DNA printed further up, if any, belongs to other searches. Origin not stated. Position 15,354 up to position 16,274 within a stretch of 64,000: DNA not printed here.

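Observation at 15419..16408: TerL intein carrying a complete HNH endonuclease gene in a different reading frame, while the TerL frame stays open through it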

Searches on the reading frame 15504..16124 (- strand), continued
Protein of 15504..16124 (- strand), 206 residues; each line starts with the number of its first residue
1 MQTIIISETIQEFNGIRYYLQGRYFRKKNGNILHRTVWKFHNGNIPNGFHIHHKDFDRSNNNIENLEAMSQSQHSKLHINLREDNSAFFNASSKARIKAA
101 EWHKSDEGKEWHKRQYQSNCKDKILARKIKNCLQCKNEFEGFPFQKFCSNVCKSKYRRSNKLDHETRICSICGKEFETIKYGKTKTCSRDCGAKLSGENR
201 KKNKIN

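Call 62: search_protein_representatives(alignment_id=A1)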
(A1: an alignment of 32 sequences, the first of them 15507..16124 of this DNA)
Query: 32 sequences, 206 profile positions. Proteins with E-value up to 0.001 (for the whole library): 53710; up to 1e-10: 6892; up to 1e-30: 1168. The best 150 are listed.
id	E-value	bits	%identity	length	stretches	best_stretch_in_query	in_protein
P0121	4.6e-77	274.8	-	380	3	3-202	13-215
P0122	3.0e-73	262.3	-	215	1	3-202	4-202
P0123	1.3e-72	260.3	-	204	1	2-205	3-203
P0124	4.9e-72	258.4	-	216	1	5-203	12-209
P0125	1.1e-71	257.2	-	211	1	1-200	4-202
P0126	6.0e-70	251.6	-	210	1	3-204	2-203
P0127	3.5e-69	249.1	-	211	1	2-204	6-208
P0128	4.6e-69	248.7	-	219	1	5-197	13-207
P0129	3.5e-68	245.8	-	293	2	4-204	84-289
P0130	3.8e-68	245.7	-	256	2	3-199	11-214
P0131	5.7e-68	245.1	-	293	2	3-203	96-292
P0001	7.9e-68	244.6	-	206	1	2-205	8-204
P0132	1.9e-65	236.8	-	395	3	5-199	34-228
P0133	5.8e-65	235.3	-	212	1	4-202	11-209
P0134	9.3e-65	234.6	-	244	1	3-201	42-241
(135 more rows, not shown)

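Call 63: get_annotated_region(hit=H28, flank=2500)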
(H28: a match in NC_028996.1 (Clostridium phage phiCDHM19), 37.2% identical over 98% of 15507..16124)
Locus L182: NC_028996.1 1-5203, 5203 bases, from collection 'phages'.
description: Clostridium phage phiCDHM19, complete genome.
organism: Clostridium phage phiCDHM19 (NCBI taxid 1522092)
taxonomy: Viruses; Duplodnaviria; Heunggongvirae; Uroviricota; Caudoviricetes; Lubbockvirus; Lubbockvirus CDHM19
host: -; source: -; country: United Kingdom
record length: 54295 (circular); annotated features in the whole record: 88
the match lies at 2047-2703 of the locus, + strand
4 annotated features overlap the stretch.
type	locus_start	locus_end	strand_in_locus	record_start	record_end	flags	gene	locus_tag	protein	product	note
CDS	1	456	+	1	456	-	phiCDHM19_gp1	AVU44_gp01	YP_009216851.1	terminase small subunit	-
CDS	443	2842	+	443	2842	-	phiCDHM19_gp2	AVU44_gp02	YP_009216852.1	terminase large subunit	-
CDS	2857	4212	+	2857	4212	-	phiCDHM19_gp3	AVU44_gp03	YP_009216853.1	portal protein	-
CDS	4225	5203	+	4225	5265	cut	phiCDHM19_gp4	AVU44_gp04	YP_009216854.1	minor head protein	-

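Call 64: get_annotated_region(hit=H31, flank=2500)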
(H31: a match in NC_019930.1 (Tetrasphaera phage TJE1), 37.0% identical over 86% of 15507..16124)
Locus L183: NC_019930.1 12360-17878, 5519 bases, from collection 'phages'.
description: Tetrasphaera phage TJE1, complete genome.
organism: Tetrasphaera phage TJE1 (NCBI taxid 981335)
taxonomy: Viruses; Duplodnaviria; Heunggongvirae; Uroviricota; Caudoviricetes; Tijeunavirus; Tijeunavirus TJE1
host: Tetrasphaera jenkinsii; source: -; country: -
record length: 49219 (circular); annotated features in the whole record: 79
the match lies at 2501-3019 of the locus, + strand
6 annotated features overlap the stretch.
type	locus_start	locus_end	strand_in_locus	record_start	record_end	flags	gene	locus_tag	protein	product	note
CDS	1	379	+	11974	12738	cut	-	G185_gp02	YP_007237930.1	hypothetical protein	orf18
CDS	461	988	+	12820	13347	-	-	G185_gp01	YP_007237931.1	terminase small subunit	orf19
CDS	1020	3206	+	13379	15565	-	terL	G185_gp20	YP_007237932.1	large terminase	TerL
repeat_region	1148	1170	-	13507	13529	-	-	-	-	-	inverted repeat 5 (IR5)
CDS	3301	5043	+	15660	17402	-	-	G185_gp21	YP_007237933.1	phage portal protein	orf21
CDS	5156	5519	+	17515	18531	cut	-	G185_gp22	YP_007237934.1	head morphogenesis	orf22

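Call 65: get_annotated_region(hit=H35, flank=2500)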
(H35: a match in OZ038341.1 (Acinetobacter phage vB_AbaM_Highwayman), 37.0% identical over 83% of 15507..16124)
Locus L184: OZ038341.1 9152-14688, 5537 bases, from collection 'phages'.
description: Acinetobacter phage vB_AbaM_Highwayman genome assembly, chromosome: vB_AbaM_Highwayman.
organism: Acinetobacter phage vB_AbaM_Highwayman (NCBI taxid 3154075)
taxonomy: Viruses
host: -; source: -; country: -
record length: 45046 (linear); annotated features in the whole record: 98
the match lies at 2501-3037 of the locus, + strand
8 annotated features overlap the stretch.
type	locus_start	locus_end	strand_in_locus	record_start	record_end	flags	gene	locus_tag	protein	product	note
CDS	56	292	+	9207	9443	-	-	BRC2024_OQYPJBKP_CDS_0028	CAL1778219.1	hypothetical protein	ID:OQYPJBKP_CDS_0028; source:PHANOTATE_1.5.1; unknown function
CDS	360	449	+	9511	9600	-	-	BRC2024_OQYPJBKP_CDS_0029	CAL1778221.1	hypothetical protein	ID:OQYPJBKP_CDS_0029; source:PHANOTATE_1.5.1; unknown function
CDS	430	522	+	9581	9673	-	-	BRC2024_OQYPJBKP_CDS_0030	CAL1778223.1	hypothetical protein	ID:OQYPJBKP_CDS_0030; source:PHANOTATE_1.5.1; unknown function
CDS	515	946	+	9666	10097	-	-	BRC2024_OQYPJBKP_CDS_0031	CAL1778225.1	terminase small subunit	ID:OQYPJBKP_CDS_0031; source:PHANOTATE_1.5.1; head and packaging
CDS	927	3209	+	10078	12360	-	-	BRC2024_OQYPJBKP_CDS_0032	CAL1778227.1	terminase large subunit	ID:OQYPJBKP_CDS_0032; source:PHANOTATE_1.5.1; head and packaging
CDS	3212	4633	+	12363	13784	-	-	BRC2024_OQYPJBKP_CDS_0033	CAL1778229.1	portal protein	ID:OQYPJBKP_CDS_0033; source:PHANOTATE_1.5.1; head and packaging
CDS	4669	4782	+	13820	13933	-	-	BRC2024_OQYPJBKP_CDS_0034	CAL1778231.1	hypothetical protein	ID:OQYPJBKP_CDS_0034; source:PHANOTATE_1.5.1; unknown function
CDS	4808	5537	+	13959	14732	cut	-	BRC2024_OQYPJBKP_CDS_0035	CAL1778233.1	head morphogenesis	ID:OQYPJBKP_CDS_0035; source:PHANOTATE_1.5.1; head and packaging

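Call 66: get_annotated_region(hit=H17, flank=2500)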
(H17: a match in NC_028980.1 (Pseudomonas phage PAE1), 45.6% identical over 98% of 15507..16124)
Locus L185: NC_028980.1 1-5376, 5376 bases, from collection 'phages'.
description: Pseudomonas phage PAE1, complete genome.
organism: Pseudomonas phage PAE1 (NCBI taxid 1718273)
taxonomy: Viruses; Duplodnaviria; Heunggongvirae; Uroviricota; Caudoviricetes; Mesyanzhinovviridae; Rabinowitzvirinae; Yuavirus; Pseudomonas virus PAE1
host: Pseudomonas aeruginosa strain PAO9505; source: activated sludge wastewater sample; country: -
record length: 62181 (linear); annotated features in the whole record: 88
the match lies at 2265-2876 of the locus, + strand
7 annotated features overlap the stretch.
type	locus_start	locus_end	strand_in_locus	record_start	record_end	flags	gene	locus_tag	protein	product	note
CDS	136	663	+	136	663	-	-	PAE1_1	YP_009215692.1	terminase small subunit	Orf1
CDS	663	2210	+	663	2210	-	-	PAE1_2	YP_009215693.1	terminase large subunit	Orf2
CDS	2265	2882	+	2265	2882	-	-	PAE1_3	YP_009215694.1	HNH endonuclease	Orf3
CDS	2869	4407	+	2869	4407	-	-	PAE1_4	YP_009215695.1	portal protein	Orf4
CDS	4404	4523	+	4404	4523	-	-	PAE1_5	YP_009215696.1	hypothetical protein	Orf5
CDS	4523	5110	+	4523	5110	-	-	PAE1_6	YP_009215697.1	homing endonuclease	Orf6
CDS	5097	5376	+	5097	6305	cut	-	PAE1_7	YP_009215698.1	head morphogenesis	Orf7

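Call 75: find_related_loci(query=window:15507-16124:-, collection=metagenome_contigs, flank=3000)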
Query window:15507-16124:- (206 aa) in metagenome_contigs; peptide patterns used: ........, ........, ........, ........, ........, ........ (x = any residue, [..] = any of these).
102 stretches matched a pattern; 13 encode a relative of the query (tblastn E <= 1e-3); 13 distinct loci.
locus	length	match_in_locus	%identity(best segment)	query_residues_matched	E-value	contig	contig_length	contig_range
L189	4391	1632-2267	44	1-205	7e-48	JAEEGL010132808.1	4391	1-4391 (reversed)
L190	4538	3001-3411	46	1-139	5e-36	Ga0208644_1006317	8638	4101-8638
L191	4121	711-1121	46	1-139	5e-36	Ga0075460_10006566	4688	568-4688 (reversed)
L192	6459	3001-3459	45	5-153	5e-34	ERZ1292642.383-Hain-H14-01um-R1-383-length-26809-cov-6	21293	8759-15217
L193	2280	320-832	42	33-197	3e-32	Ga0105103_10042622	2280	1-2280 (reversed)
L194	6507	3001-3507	33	1-203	1e-31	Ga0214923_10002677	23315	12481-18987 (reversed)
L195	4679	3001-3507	33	1-203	7e-31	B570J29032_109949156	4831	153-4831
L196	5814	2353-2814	44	9-159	2e-29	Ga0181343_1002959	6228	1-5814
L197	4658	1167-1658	39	1-158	2e-26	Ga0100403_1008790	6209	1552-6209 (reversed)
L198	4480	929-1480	37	13-195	6e-26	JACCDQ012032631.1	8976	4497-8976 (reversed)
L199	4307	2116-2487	42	33-153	1e-24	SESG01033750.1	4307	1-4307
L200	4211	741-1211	42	9-161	6e-24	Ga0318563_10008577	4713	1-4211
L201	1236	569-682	45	167-204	5e-6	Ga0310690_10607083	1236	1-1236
